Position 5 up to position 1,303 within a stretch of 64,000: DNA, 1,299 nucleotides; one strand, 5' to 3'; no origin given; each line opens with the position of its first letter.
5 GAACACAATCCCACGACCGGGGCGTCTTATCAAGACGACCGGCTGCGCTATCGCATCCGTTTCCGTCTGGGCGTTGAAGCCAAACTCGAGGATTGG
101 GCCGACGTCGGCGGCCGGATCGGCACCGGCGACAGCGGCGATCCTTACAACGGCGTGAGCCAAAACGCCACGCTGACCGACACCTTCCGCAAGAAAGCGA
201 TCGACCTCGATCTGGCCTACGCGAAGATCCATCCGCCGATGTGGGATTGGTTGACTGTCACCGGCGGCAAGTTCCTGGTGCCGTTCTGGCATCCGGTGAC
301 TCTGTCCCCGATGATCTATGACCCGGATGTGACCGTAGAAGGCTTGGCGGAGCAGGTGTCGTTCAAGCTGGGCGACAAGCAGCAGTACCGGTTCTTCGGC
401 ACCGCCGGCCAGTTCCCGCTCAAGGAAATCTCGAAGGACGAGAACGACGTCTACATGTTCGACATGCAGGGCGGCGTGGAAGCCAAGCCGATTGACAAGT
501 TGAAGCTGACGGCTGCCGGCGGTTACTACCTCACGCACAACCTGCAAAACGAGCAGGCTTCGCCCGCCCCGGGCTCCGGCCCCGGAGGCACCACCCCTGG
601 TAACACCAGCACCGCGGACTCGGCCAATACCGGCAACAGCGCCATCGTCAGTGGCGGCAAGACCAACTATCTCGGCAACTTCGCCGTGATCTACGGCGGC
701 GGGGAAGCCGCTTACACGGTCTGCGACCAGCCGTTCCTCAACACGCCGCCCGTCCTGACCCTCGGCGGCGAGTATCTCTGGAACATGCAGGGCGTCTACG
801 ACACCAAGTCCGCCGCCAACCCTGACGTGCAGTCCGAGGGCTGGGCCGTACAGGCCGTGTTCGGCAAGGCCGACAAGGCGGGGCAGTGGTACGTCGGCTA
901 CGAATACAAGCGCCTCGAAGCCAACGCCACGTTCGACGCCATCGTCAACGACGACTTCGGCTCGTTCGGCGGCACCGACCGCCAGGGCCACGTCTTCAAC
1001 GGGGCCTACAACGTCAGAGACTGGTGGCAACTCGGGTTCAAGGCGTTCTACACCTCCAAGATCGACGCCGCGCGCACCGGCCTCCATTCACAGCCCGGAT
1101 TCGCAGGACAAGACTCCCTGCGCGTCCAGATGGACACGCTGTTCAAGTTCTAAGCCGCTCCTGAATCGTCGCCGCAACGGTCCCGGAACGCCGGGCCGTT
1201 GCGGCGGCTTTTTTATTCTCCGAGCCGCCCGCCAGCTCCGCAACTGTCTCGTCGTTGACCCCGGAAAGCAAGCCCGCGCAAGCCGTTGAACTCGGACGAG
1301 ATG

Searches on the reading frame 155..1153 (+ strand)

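Call 22: search_protein_families(library=pfam, proteins=[window:155-1153:+], max_evalue=0.001)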
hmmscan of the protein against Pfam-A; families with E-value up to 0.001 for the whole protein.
window:155-1153:+ (332 aa): 1 family
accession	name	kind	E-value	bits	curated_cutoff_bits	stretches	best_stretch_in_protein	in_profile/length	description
PF16930.11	Porin_5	-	6.2e-30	104.7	22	1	1-306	193-520/535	Putative porin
